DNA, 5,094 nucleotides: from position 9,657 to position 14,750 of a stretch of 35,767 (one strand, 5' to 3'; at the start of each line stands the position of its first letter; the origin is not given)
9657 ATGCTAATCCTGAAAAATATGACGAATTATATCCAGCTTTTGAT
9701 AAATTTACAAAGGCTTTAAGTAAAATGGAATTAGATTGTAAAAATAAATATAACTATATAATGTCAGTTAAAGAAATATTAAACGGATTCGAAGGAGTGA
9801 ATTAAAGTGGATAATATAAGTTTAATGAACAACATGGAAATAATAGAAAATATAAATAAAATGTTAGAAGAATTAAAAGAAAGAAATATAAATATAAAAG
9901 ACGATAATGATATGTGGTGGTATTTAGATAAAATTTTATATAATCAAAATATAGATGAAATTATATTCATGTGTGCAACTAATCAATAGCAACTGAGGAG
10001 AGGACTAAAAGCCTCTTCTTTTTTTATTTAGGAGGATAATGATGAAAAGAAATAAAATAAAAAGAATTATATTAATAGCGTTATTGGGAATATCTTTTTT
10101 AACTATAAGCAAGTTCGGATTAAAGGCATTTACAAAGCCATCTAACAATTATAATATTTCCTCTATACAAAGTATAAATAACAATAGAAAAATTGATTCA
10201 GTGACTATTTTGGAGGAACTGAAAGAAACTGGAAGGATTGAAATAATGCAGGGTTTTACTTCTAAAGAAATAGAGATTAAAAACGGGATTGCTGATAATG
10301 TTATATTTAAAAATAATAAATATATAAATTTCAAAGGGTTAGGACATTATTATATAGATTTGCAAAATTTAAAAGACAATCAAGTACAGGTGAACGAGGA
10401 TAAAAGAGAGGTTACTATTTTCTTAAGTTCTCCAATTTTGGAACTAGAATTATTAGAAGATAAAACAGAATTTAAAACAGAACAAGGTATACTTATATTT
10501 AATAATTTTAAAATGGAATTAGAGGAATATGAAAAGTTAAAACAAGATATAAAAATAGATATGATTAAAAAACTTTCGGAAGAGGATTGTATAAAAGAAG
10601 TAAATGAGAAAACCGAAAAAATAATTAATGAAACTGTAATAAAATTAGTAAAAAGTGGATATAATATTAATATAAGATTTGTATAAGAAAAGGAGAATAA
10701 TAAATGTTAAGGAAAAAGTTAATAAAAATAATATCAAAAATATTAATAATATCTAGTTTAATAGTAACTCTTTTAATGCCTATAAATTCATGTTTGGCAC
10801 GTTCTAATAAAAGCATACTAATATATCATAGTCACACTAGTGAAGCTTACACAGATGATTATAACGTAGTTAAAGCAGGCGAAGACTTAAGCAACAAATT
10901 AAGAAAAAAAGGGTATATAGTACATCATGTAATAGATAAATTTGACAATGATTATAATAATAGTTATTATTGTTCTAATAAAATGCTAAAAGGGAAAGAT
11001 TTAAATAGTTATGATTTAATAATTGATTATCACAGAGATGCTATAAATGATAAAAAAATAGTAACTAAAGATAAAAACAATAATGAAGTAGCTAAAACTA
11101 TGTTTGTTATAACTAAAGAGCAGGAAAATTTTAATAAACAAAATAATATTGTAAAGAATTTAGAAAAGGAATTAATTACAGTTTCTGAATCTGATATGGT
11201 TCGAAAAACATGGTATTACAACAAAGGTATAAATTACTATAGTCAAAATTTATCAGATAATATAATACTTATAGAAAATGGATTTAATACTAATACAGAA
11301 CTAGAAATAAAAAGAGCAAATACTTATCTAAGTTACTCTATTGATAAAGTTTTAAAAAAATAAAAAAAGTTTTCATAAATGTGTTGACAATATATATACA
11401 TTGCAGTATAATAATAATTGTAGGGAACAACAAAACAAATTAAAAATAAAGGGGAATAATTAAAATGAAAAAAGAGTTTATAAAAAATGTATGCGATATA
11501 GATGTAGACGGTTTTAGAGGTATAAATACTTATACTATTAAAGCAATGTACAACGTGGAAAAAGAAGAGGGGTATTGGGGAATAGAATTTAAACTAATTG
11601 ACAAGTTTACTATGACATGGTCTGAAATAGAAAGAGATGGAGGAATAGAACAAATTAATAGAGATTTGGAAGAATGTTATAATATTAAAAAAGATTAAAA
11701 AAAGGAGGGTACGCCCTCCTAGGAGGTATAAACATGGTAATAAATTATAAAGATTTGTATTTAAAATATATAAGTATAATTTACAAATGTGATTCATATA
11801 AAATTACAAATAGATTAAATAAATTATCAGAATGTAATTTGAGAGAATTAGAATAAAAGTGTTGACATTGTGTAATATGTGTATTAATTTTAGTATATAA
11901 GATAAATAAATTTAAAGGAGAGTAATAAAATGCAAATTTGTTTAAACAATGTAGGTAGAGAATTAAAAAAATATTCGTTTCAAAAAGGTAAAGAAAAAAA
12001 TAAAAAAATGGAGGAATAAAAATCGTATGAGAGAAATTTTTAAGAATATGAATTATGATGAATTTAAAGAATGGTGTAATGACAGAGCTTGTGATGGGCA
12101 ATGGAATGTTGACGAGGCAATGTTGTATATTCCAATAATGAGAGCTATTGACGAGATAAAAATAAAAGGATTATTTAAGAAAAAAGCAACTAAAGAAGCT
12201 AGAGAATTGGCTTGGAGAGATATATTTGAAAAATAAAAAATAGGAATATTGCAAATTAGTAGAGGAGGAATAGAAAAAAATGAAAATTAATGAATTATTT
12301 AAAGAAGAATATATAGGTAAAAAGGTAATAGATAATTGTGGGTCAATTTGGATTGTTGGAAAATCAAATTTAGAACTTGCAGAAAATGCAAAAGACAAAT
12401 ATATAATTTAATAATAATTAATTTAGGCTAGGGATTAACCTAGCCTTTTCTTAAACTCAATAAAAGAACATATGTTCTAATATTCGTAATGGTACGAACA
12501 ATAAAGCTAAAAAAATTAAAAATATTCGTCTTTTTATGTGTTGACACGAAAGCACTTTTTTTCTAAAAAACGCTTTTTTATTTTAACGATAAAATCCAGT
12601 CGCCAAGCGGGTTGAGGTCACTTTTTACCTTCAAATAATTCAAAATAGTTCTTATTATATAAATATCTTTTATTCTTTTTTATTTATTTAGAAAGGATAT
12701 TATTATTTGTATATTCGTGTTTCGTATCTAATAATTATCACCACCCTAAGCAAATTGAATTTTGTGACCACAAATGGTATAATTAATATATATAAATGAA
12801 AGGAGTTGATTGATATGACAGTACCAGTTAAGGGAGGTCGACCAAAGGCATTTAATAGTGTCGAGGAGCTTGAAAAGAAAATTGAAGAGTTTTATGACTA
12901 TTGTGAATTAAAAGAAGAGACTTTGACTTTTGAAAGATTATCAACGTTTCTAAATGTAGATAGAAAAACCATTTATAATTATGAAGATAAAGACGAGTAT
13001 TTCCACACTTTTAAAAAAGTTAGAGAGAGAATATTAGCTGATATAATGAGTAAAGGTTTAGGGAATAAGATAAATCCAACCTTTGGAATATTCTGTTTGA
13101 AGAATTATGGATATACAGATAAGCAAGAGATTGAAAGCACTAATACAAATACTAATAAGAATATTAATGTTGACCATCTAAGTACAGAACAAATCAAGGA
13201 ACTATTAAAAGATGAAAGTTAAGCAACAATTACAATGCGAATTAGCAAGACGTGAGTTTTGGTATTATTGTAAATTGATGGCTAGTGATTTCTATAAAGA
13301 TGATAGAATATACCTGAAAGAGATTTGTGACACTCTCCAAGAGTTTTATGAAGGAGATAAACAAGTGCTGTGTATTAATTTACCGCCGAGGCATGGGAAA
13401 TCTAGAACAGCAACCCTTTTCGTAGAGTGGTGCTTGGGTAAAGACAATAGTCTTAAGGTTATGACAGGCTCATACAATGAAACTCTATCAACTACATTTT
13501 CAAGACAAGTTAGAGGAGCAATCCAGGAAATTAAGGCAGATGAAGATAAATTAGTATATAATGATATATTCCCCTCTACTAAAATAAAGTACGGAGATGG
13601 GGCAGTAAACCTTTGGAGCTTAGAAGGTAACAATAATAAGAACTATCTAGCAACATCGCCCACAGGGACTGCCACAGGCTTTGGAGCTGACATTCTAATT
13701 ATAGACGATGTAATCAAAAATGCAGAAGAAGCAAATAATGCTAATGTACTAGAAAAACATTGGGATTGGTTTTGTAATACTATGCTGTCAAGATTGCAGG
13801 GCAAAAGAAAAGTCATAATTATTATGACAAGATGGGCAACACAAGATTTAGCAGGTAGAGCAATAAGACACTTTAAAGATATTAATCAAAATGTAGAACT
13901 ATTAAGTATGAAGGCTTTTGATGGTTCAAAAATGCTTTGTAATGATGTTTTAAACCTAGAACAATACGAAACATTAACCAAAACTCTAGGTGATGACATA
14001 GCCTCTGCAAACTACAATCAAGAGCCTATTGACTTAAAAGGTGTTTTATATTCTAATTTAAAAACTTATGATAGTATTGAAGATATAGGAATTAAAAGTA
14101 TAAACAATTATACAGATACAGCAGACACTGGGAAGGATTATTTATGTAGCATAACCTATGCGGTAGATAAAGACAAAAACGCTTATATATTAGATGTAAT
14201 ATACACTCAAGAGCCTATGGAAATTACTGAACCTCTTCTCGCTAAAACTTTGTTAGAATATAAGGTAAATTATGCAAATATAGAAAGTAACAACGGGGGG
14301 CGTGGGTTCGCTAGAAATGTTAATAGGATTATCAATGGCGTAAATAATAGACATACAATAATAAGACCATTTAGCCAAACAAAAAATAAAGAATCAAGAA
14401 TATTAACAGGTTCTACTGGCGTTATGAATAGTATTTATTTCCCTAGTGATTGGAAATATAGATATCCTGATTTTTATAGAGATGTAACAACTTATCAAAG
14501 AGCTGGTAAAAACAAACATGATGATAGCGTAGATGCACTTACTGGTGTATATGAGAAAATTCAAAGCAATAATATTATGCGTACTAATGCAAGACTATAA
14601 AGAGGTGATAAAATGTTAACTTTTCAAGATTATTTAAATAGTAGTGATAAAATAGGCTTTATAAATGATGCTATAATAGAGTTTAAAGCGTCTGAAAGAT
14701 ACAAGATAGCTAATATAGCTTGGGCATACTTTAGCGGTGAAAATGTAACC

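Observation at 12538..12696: A ~136-160 bp non-coding cassette in four diverged copies fills the four largest intergenic gaps in alternating orientation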

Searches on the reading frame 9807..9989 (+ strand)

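Call 76: search_protein_families(library=pfam, proteins=[window:9807-9989:+], max_evalue=0.05)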
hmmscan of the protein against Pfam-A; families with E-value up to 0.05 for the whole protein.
window:9807-9989:+ (60 aa): 1 family
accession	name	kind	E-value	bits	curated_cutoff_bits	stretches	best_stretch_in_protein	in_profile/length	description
PF24568.1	CC_PcsB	-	0.016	15.5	27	1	11-53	3-45/75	Peptidoglycan hydrolase PcsB, coiled-coil domain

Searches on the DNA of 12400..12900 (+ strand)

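Call 8: search_dna_similar(query=window:12400-12900:+, collection=phages, mode=distant, max_rows=30)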
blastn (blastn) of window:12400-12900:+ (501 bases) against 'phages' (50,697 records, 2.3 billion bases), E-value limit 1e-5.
No match.

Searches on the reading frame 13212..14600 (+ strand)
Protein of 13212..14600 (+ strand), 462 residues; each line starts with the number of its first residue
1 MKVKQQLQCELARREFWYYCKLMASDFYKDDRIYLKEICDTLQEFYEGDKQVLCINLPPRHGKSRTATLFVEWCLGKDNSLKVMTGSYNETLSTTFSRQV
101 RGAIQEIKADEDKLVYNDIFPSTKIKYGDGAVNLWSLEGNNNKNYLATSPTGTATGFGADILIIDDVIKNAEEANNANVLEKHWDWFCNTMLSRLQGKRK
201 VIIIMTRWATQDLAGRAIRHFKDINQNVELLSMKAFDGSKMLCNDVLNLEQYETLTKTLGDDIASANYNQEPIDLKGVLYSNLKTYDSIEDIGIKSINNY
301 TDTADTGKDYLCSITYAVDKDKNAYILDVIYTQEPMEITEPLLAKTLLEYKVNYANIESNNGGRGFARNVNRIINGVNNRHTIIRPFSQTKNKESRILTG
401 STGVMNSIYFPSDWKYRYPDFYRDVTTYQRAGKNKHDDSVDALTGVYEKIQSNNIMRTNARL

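Call 13: search_protein_families(library=phrogs, proteins=[window:13212-14600:+], max_evalue=0.01)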
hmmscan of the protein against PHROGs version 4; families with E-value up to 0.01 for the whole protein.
window:13212-14600:+ (462 aa): 6 families
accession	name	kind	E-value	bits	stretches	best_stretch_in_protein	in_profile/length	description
phrog_30251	-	head and packaging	2.2e-180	602.7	1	7-440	12-450/799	terminase large subunit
phrog_38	-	head and packaging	1e-94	319.7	1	4-454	262-707/760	terminase large subunit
phrog_4758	-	head and packaging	8.2e-62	209.7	1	4-236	8-236/243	terminase large subunit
phrog_5573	-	head and packaging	1.2e-37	130.7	1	220-455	4-239/250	terminase large subunit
phrog_8148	-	head and packaging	3e-21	76.4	1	2-59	6-64/64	terminase small subunit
phrog_979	-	head and packaging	1e-07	32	1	305-459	451-608/642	terminase large subunit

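Call 15: find_related_loci(query=window:13212-14600:+, collection=viral_contigs, flank=10000)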
Query window:13212-14600:+ (462 aa) in viral_contigs; peptide patterns used: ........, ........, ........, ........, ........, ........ (x = any residue, [..] = any of these).
36 stretches matched a pattern; 33 encode a relative of the query (tblastn E <= 1e-3); 33 distinct loci.
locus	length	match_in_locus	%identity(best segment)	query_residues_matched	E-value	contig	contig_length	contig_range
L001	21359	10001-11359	59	6-455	1e-178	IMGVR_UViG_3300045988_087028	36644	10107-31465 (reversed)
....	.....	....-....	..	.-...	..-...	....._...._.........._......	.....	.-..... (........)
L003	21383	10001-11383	58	2-455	2e-174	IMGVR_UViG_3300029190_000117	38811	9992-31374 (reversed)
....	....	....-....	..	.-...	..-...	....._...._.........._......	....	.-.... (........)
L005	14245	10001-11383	58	2-455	3e-173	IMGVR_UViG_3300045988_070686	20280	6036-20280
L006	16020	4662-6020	59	3-448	2e-173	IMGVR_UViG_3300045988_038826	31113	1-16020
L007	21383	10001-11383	58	2-455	3e-173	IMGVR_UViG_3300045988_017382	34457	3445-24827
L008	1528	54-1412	59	3-448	0e+0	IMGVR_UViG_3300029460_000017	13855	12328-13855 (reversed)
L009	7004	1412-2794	58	2-455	9e-174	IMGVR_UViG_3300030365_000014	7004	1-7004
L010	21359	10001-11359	58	3-448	2e-172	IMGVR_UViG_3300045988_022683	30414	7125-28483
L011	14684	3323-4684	58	2-448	3e-172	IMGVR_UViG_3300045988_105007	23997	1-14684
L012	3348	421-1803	57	2-455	0e+0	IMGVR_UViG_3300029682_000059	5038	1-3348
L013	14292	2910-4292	56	2-455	4e-171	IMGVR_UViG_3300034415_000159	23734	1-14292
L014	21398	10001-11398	57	1-455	1e-170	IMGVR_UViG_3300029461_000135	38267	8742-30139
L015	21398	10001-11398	57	1-455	1e-170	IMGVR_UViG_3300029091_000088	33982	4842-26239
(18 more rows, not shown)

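Call 58: search_dna_similar(query=window:13212-14600:+, collection=phages, mode=protein, max_rows=15)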
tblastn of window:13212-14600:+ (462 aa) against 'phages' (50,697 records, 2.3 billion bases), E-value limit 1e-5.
Records with a match: 1400; places in all: 1404; records where one place covers at least 80% of the query: 255.
Best place of each record, by identity: 60-80% 5; <60% 1395.
By first word of the organism name: Mycobacterium 476; Microbacterium 273; Bacteriophage 54; Acinetobacter 47; Klebsiella 41; Lactococcus 40; Helicobacter 38; Caulobacter 35; Streptococcus 33; Xanthomonas 33; and 79 more.
By host as written in the record: Mycobacterium smegmatis mc2 155 335; Microbacterium foliorum NRRL B-24224 SEA 111; Microbacterium foliorum NRRL B-24224 104; Mycobacterium smegmatis mc#155 80; - 71; Helicobacter pylori 30; Microbacterium paraoxydans NWU1 27; Klebsiella pneumoniae 23; and 269 more.
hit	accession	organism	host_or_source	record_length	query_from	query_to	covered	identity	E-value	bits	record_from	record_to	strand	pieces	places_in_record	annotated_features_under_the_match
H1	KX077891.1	Streptococcus phage phiJH1301-1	Streptococcus suis JH1301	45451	3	462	100%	61.4%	1e-165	523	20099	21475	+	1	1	terminase large subunit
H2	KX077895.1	Streptococcus phage phiZJ20091101-4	Streptococcus suis ZJ20091101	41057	3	462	100%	61.2%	7e-172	541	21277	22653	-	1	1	terminase large subunit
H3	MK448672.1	Streptococcus phage Javan117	Streptococcus dysgalactiae ASDSE_99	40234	3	454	98%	61.0%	1e-170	537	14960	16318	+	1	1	terminase large subunit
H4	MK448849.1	Streptococcus phage Javan128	Streptococcus dysgalactiae ERR084991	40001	3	454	98%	61.0%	2e-169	534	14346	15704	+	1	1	terminase large subunit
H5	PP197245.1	Terrisporobacter phage TVCOM_ph1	Terrisporobacter sp. COM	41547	3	454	98%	60.7%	3e-164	519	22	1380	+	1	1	terminase large subunit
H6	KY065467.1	Streptococcus phage IPP26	Streptococcus pneumoniae 43/3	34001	3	454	98%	59.6%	5e-167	526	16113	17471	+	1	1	hypothetical protein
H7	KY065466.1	Streptococcus phage IPP25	Streptococcus pneumoniae 16A/1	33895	3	454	98%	59.4%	2e-166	525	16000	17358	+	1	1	hypothetical protein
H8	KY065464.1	Streptococcus phage IPP23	Streptococcus pneumoniae 20/4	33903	3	454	98%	59.4%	8e-166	523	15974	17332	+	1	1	hypothetical protein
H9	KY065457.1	Streptococcus phage IPP16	Streptococcus pneumoniae 48/2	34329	3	454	98%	59.2%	4e-165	521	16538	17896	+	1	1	hypothetical protein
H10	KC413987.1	Streptococcus phage phiSS12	Streptococcus suis SS12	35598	1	462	100%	57.7%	2e-165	522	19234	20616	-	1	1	putative phage terminase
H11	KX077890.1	Streptococcus phage phiLP081102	Streptococcus suis LP081102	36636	1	462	100%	57.7%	2e-165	522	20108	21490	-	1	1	terminase large subunit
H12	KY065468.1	Streptococcus phage IPP27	Streptococcus pneumoniae 35B/2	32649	3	454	98%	58.8%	1e-163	517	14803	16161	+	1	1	hypothetical protein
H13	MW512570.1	Clostridioides phage CD1801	Clostridioides difficile CD1801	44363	3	449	97%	59.1%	8e-164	517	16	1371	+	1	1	terminase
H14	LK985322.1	Clostridium phage phiCDHM19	-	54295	3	439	95%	59.6%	2e-160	507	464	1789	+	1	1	phiCDHM19_gp2: putative terminase large subunit protein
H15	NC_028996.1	Clostridium phage phiCDHM19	-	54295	3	439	95%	59.6%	2e-160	507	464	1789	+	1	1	phiCDHM19_gp2: terminase large subunit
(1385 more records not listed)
